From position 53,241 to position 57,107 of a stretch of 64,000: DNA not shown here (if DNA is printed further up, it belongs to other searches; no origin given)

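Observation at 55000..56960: SulP transporter with four tandem STAS domains, each ending in a conserved AH-x4-E-x2-CPL motif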

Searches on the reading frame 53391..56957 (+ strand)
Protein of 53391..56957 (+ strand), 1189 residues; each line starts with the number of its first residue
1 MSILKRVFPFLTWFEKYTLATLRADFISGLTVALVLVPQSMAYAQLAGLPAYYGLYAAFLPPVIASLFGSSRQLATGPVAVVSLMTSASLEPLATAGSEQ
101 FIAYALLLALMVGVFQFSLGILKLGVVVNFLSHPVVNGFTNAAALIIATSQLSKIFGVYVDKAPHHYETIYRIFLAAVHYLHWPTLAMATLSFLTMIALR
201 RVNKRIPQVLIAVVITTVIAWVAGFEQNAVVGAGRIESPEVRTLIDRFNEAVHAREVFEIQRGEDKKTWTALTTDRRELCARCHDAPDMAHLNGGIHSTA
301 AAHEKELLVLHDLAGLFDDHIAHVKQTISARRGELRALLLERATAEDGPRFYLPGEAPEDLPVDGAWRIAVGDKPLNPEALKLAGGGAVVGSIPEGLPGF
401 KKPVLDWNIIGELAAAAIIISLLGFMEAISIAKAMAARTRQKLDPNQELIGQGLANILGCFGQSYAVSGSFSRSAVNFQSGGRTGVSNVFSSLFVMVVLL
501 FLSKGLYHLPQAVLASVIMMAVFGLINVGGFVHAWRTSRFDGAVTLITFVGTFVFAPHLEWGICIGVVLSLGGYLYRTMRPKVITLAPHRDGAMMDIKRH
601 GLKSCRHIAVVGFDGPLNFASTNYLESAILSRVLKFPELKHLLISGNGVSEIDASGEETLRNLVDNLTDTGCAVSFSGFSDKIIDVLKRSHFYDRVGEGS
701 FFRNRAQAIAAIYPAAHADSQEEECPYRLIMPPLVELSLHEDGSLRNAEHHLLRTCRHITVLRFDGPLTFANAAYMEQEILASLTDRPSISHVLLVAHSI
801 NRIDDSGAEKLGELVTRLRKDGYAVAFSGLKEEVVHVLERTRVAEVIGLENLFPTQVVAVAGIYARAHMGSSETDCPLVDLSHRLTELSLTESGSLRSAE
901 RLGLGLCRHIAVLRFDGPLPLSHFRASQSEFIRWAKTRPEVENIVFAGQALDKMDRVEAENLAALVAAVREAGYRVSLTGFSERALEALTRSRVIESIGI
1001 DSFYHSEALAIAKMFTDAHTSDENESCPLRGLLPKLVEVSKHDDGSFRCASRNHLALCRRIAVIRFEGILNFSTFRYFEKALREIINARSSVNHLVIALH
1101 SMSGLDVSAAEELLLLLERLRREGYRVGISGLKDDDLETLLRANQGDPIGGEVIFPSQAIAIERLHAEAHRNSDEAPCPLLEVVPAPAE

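Call 3: search_protein_families(library=pfam, proteins=[window:53391-56957:+], max_evalue=1)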
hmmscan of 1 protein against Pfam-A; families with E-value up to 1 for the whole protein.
window:53391-56957:+ (1189 aa): 6 families
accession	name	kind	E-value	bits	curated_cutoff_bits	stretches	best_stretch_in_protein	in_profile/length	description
PF00916.26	Sulfate_transp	-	2.3e-101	339.8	23.2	2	22-236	1-224/380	Sulfate permease family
PF01740.26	STAS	-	5.6e-41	139.1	22.6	4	757-855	8-102/106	STAS domain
PF13466.11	STAS_2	-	5.7e-12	46.1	29.2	2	762-843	1-79/80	STAS domain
PF04317.18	DUF463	-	0.06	12.7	25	0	921-978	287-344/443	YcjX-like family, DUF463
PF10742.14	DUF2555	-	0.093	13.1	25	1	805-831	6-32/55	Protein of unknown function (DUF2555)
PF03264.19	Cytochrom_NNT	-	0.22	11.7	24.1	1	243-294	90-142/174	NapC/NirT cytochrome c family, N-terminal region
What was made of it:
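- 53391..56960 (+): Gene for the 1189-aa SulP/SLC26 transporter with four STAS units. Pfam PF00916 plus four PF01740 stretches (call 3).
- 53391..54068 (+): Transporter core, TM1-TM7 (aa 1-226). Includes Gln39 and Tyr43, equivalent to the sulfate-site residues Q112 and Y116 of AtSULTR4;1. Pfam profile positions 1-224 (call 3).
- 54069..54548 (+): Insert of about 160 aa between TM7 and TM8 (aa 227-386). Predicted to be a periplasmic helical hairpin plus a small beta-sheet. It splits the Pfam match (call 3).
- On SulP/SLC26 anion transporters (TC 2.A.53): PF00916 scores 339.8 bits against a cut-off of 23.2 (call 3). Four PF01740 stretches (call 3).
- On c-type cytochrome (for the periplasmic insert only): The Pfam Cytochrom_NNT hit has E 0.22 and is below its cut-off (call 3).
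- Checked: Pfam finds Sulfate_transp (E 2e-101) plus four separate STAS stretches (E 6e-41) (call 3).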

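Call 4: search_protein_families(library=ncbifam, proteins=[window:53391-56957:+], max_evalue=0.1)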
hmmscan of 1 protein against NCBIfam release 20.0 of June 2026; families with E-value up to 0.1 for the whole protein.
window:53391-56957:+ (1189 aa): 7 families
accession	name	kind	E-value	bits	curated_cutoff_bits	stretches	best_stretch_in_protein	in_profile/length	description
TIGR00815.1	sulP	subfamily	2e-158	528.4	380.45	5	386-708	235-565/565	sulfate permease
NF008660.1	PRK11660.1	equivalog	3.1e-84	283.4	614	5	404-712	272-565/572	C4-dicarboxylic acid transporter DauA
NF050096.1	BicarbTportBicA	equivalog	4.5e-44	150.9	880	2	390-709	222-540/547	bicarbonate transporter BicA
TIGR00377.1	ant_ant_sig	superfamily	1.9e-12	47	53.45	1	755-848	9-101/108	anti-sigma factor antagonist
NF002134.0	PRK00971.1-4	equivalog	2.1e-07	30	557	2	754-832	324-399/429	glutaminase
NF052652.1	YtvA_fam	equivalog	0.00022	20.8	250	0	1058-1134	142-217/243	YtvA family blue-light photoreceptor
TIGR01166.1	cbiO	subfamily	0.0095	15.4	211.8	0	647-677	153-183/190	cobalt ABC transporter, ATP-binding protein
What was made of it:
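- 53391..56960 (+): TIGR00815 scores 528 bits against a cut-off of 380 (call 4).
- On SulP/SLC26 anion transporters (TC 2.A.53): TIGR00815 scores 528 bits against 380 (call 4).
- On DauA or BicA orthologue: BicA scores 151 against 880 (call 4).
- On Anti-sigma-factor antagonist (SpoIIAA/RsbV) partner-switching module: The fold is present, but TIGR00377 scores 47 against a cut-off of 53.45 and matches one stretch only (call 4).
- The DauA and BicA equivalog models are not reached (call 4). TIGR00377 gives a weak hit (call 4). TIGR00377 scores 47, below its cut-off of 53.45 (call 4).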

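Call 7: find_homologous_proteins(query=window:53391-56957:+, max_evalue=1e-10)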
Query window:53391-56957:+ (1189 aa): 7999 proteins with E <= 1e-10 among 8000 candidates; the best 120 are listed.
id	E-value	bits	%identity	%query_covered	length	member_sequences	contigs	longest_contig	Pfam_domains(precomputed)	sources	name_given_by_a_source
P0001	0.0e+0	2652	100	100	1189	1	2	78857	PF01740.27,PF00916.27,PF13466.13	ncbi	-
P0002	0.0e+0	1949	73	100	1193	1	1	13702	PF01740.27,PF00916.27,PF13466.13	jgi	jgi:sulfate permease, SulP family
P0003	0.0e+0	1934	71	100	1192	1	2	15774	PF01740.27,PF00916.27,PF13466.13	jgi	jgi:SulP family sulfate permease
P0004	0.0e+0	1827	69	100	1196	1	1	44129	PF01740.27,PF00916.27,PF13466.13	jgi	-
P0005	0.0e+0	1750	65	100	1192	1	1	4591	PF01740.27,PF00916.27,PF13466.13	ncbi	-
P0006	0.0e+0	1682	52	99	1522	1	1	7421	PF01740.27,PF03345.21,PF09924.16,PF00916.27,PF13466.13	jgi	jgi:SulP family sulfate permease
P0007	0.0e+0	1680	52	99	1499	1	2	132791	PF01740.27,PF00389.37,PF00916.27,PF13466.13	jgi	jgi:SulP family sulfate permease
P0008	0.0e+0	1635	50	100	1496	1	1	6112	PF01740.27,PF00916.27,PF13466.13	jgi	jgi:anti-anti-sigma factor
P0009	0.0e+0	1634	54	100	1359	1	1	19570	PF01740.27,PF10742.15,PF09924.16,PF00916.27,PF13466.13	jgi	jgi:SulP family sulfate permease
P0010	0.0e+0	1620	62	100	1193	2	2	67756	PF01740.27,PF00916.27,PF13466.13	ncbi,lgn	-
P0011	0.0e+0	1604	61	100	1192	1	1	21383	PF01740.27,PF00916.27,PF13466.13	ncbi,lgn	-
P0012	0.0e+0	1595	61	100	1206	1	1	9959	PF01740.27,PF00916.27,PF13466.13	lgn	-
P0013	0.0e+0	1585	61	100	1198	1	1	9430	PF01740.27,PF00916.27,PF13466.13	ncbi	-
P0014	0.0e+0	1567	54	100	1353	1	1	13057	PF01740.27,PF10742.15,PF00916.27,PF13466.13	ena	-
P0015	0.0e+0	1560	54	100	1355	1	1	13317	PF01740.27,PF10742.15,PF00389.37,PF00916.27,PF13466.13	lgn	-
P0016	0.0e+0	1521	61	97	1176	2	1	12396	PF01740.27,PF00916.27,PF13466.13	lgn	-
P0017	0.0e+0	1501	57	100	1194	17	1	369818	PF01740.27,PF00916.27,PF13466.13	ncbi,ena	-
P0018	0.0e+0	1501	59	100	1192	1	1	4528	PF01740.27,PF00916.27,PF13466.13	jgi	jgi:SulP family sulfate permease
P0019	0.0e+0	1499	58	100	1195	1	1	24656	PF01740.27,PF00916.27,PF13466.13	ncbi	-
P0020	0.0e+0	1499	59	100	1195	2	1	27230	PF01740.27,PF00916.27,PF13466.13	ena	-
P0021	0.0e+0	1497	59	100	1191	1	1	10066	PF01740.27,PF00916.27,PF13466.13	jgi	-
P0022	0.0e+0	1493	58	100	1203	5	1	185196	PF01740.27,PF00916.27,PF13466.13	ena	-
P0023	0.0e+0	1486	58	100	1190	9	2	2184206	PF01740.27,PF00916.27,PF13466.13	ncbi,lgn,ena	-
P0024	0.0e+0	1486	58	100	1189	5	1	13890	PF01740.27,PF00916.27,PF13466.13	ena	-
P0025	0.0e+0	1478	57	100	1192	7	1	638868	PF01740.27,PF00916.27,PF13466.13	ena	-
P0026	0.0e+0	1476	57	100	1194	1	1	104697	PF01740.27,PF00916.27,PF13466.13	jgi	-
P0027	0.0e+0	1473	57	100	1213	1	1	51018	PF01740.27,PF00916.27,PF13466.13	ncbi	-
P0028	0.0e+0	1472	57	99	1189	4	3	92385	PF01740.27,PF00916.27,PF13466.13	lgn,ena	-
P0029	0.0e+0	1465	58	98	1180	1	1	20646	PF01740.27,PF00916.27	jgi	jgi:MFS superfamily sulfate permease-like transporter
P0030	0.0e+0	1465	56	100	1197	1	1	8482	PF01740.27,PF00916.27,PF13466.13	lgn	-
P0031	0.0e+0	1464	57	100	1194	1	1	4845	PF01740.27,PF00916.27,PF13466.13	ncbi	-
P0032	0.0e+0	1463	56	99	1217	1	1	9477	PF16983.12,PF01740.27,PF00916.27,PF13466.13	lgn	-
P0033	0.0e+0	1452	56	100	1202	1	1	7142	PF01740.27,PF00916.27,PF13466.13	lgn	-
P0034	0.0e+0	1451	57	99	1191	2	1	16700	PF01740.27,PF00916.27,PF13466.13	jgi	jgi:MFS superfamily sulfate permease-like transporter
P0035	0.0e+0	1449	56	99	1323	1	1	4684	PF01740.27,PF00916.27,PF00072.31,PF13466.13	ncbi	-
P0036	0.0e+0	1448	57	100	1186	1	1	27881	PF01740.27,PF00916.27,PF13466.13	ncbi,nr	ncbi:MAG: STAS domain-containing protein [Deltaproteobacteria bacterium]|nr:STAS domain-containing p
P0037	0.0e+0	1447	57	99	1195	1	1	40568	PF01740.27,PF00916.27,PF13466.13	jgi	jgi:MFS superfamily sulfate permease-like transporter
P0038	0.0e+0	1445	56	100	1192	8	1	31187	PF01740.27,PF00916.27,PF13466.13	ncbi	-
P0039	0.0e+0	1445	50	100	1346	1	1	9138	PF01740.27,PF00916.27,PF13466.13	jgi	jgi:MFS superfamily sulfate permease-like transporter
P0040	0.0e+0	1439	57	100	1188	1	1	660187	PF01740.27,PF00916.27,PF13466.13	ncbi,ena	-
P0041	0.0e+0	1436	57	100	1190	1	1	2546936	PF01740.27,PF00916.27,PF13466.13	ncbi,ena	-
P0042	0.0e+0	1434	57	100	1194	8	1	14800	PF01740.27,PF00916.27,PF13466.13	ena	-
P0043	0.0e+0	1434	56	100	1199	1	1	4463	PF01740.27,PF00916.27,PF13466.13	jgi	-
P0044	0.0e+0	1421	56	100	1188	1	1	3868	PF01740.27,PF00916.27,PF13466.13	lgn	-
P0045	0.0e+0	1412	56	100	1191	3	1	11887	PF01740.27,PF00916.27,PF13466.13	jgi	-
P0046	0.0e+0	1412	55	100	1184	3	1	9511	PF01740.27,PF00916.27,PF13466.13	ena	-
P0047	0.0e+0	1409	56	100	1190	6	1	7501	PF01740.27,PF00916.27,PF13466.13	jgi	-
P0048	0.0e+0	1406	56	100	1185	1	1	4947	PF01740.27,PF00916.27,PF13466.13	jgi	jgi:MFS superfamily sulfate permease-like transporter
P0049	0.0e+0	1405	55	100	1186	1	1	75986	PF01740.27,PF00916.27,PF13466.13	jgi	jgi:MFS superfamily sulfate permease-like transporter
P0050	0.0e+0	1395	53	99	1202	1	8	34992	PF01740.27,PF00916.27,PF13466.13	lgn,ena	-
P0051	0.0e+0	1390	55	100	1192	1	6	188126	PF01740.27,PF00916.27,PF13466.13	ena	-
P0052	0.0e+0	1389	55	99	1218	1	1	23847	PF01740.27,PF00916.27,PF13466.13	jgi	jgi:MFS superfamily sulfate permease-like transporter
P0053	0.0e+0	1388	55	100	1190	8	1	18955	PF01740.27,PF00916.27,PF13466.13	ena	-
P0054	0.0e+0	1384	55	100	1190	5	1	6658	PF01740.27,PF00916.27,PF13466.13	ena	-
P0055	0.0e+0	1382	54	100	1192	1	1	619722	PF01740.27,PF00916.27,PF13466.13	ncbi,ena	-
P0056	0.0e+0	1382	54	100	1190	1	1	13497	PF01740.27,PF00916.27,PF13466.13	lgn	-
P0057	0.0e+0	1376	55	100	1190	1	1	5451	PF01740.27,PF00916.27,PF13466.13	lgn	-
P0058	0.0e+0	1376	54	100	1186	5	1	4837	PF01740.27,PF00916.27,PF13466.13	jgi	jgi:MFS superfamily sulfate permease-like transporter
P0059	0.0e+0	1375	54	99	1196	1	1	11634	PF01740.27,PF00916.27,PF13466.13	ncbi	-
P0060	0.0e+0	1372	55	100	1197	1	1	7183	PF01740.27,PF00916.27,PF13466.13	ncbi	-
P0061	0.0e+0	1368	54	100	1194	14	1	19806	PF01740.27,PF00916.27,PF13466.13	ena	-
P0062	0.0e+0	1363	53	100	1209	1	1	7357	PF01740.27,PF00916.27,PF13466.13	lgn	-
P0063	0.0e+0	1363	54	100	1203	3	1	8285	PF01740.27,PF00916.27,PF13466.13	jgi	jgi:sulfate permease, SulP family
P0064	0.0e+0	1360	54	100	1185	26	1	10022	PF01740.27,PF00916.27,PF13466.13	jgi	-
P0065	0.0e+0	1359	54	100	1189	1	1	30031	PF01740.27,PF00916.27,PF13466.13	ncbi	-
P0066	0.0e+0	1359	54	99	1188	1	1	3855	PF01740.27,PF00916.27,PF13466.13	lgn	-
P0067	0.0e+0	1359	54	100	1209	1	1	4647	PF01740.27,PF00916.27,PF13466.13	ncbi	-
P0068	0.0e+0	1356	53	100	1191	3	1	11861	PF01740.27,PF00916.27,PF13466.13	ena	-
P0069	0.0e+0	1355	55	100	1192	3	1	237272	PF01740.27,PF00916.27,PF13466.13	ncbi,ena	-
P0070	0.0e+0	1350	51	100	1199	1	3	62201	PF01740.27,PF00916.27,PF13466.13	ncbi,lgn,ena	-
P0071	0.0e+0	1350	54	100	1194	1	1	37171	PF01740.27,PF00916.27,PF13466.13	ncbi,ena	-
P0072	0.0e+0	1349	53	100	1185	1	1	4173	PF01740.27,PF00916.27,PF13466.13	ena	-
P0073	0.0e+0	1349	53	100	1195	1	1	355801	PF01740.27,PF00916.27,PF13466.13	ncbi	ncbi:MAG: SulP family inorganic anion transporter [Pseudomonadota bacterium]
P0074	0.0e+0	1349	54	100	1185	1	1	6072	PF01740.27,PF00916.27,PF13466.13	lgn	-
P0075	0.0e+0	1348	53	100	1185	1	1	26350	PF01740.27,PF00916.27,PF13466.13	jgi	jgi:SulP family sulfate permease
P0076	0.0e+0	1344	53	100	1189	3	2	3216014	PF01740.27,PF00916.27,PF13466.13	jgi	jgi:SulP family sulfate permease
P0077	0.0e+0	1343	55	100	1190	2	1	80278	PF01740.27,PF00916.27,PF13466.13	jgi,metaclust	metaclust:\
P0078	0.0e+0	1341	59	89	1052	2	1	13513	PF01740.27,PF00916.27,PF13466.13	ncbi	ncbi:MAG TPA: SulP family inorganic anion transporter, partial [Polyangia bacterium]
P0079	0.0e+0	1339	53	100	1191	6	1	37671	PF01740.27,PF00916.27,PF13466.13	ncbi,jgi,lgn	-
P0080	0.0e+0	1335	52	99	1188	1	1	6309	PF01740.27,PF00916.27,PF13466.13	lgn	-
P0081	0.0e+0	1329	53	99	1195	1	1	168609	PF01740.27,PF00916.27,PF13466.13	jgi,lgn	-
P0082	0.0e+0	1328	54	87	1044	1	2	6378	PF01740.27,PF00916.27,PF13466.13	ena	-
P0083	0.0e+0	1326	57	86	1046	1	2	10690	PF01740.27,PF00916.27,PF13466.13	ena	-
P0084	0.0e+0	1318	53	100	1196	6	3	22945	PF01740.27,PF00916.27,PF13466.13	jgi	jgi:MFS superfamily sulfate permease-like transporter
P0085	0.0e+0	1316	51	88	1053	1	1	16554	PF01740.27,PF00916.27,PF13466.13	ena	-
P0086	0.0e+0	1313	53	100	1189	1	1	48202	PF01740.27,PF00916.27,PF13466.13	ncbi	-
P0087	0.0e+0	1308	53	99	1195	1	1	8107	PF01740.27,PF00916.27,PF13466.13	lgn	-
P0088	0.0e+0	1304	52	100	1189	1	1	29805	PF01740.27,PF00916.27,PF13466.13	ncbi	-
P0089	0.0e+0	1303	52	99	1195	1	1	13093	PF01740.27,PF00916.27,PF13466.13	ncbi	-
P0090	0.0e+0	1292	55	88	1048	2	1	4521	PF01740.27,PF00916.27,PF13466.13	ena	-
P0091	0.0e+0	1287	56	87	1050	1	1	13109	PF01740.27,PF00916.27,PF13466.13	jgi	-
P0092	0.0e+0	1283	55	86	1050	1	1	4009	PF01740.27,PF00916.27,PF13466.13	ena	-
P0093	0.0e+0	1278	52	100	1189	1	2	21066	PF01740.27,PF00916.27,PF13466.13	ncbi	-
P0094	0.0e+0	1251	55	87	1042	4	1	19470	PF01740.27,PF00916.27,PF13466.13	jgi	jgi:MFS superfamily sulfate permease-like transporter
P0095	0.0e+0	1237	54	87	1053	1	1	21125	PF01740.27,PF00916.27,PF13466.13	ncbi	ncbi:MAG: SulP family inorganic anion transporter [Planctomycetota bacterium]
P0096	0.0e+0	1230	54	87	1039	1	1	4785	PF01740.27,PF00916.27,PF13466.13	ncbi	-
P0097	0.0e+0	1220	48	93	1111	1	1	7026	PF01740.27,PF00916.27,PF13466.13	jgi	jgi:anti-anti-sigma factor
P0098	0.0e+0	1213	54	87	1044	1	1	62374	PF01740.27,PF00916.27,PF13466.13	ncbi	ncbi:MAG: SulP family inorganic anion transporter [Pseudomonadota bacterium]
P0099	0.0e+0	1208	51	88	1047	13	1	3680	PF01740.27,PF21429.3,PF00916.27,PF13466.13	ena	-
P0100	0.0e+0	1208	54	86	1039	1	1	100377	PF01740.27,PF00916.27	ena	-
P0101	0.0e+0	1206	56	87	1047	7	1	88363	PF01740.27,PF00916.27,PF13466.13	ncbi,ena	-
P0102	0.0e+0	1206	50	99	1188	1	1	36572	PF01740.27,PF00916.27,PF13466.13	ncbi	ncbi:MAG: SulP family inorganic anion transporter [Planctomycetota bacterium]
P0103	0.0e+0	1203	54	87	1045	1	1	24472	PF01740.27,PF00916.27,PF13466.13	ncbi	-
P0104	0.0e+0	1202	55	87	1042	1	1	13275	PF01740.27,PF00916.27,PF13466.13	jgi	-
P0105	0.0e+0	1200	55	87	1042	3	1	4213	PF01740.27,PF00916.27,PF13466.13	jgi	jgi:SulP family sulfate permease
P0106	0.0e+0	1196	49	100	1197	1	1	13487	PF01740.27,PF00916.27,PF13466.13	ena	-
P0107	0.0e+0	1183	53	88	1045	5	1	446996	PF01740.27,PF00916.27,PF13466.13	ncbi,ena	-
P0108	0.0e+0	1179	49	87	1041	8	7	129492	PF01740.27,PF00916.27,PF13466.13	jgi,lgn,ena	jgi:SulP family sulfate permease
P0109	0.0e+0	1173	53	83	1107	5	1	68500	PF01740.27,PF00916.27,PF13466.13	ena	-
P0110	0.0e+0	1166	52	88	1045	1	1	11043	PF01740.27,PF00916.27,PF13466.13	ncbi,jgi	jgi:MFS superfamily sulfate permease-like transporter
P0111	0.0e+0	1159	56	81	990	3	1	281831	PF01740.27,PF00916.27,PF13466.13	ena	-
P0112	0.0e+0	1136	50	87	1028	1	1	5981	PF01740.27,PF00916.27,PF13466.13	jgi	-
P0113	0.0e+0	1119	60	71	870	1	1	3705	PF01740.27,PF00916.27,PF13466.13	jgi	jgi:MFS superfamily sulfate permease-like transporter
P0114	0.0e+0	1089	51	83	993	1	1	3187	PF01740.27,PF00916.27,PF13466.13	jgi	jgi:SulP family sulfate permease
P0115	0.0e+0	1077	61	69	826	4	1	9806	PF01740.27,PF00916.27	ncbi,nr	ncbi:MAG: STAS domain-containing protein, partial [Planctomycetes bacterium]|nr:STAS domain-containi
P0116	0.0e+0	1072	56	74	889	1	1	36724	PF01740.27,PF00916.27,PF13466.13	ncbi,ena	-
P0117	0.0e+0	1071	55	74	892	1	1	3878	PF01740.27,PF00916.27,PF13466.13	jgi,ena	-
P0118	0.0e+0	1057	49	86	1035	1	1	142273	PF01740.27,PF00916.27,PF13466.13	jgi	jgi:SulP family sulfate permease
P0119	0.0e+0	1055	55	74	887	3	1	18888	PF01740.27,PF00916.27,PF13466.13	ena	-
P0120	0.0e+0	1054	50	86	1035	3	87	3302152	PF01740.27,PF00916.27,PF13466.13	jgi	jgi:SulP family sulfate permease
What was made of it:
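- Some lie on contigs of 2-3 Mb (call 7).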
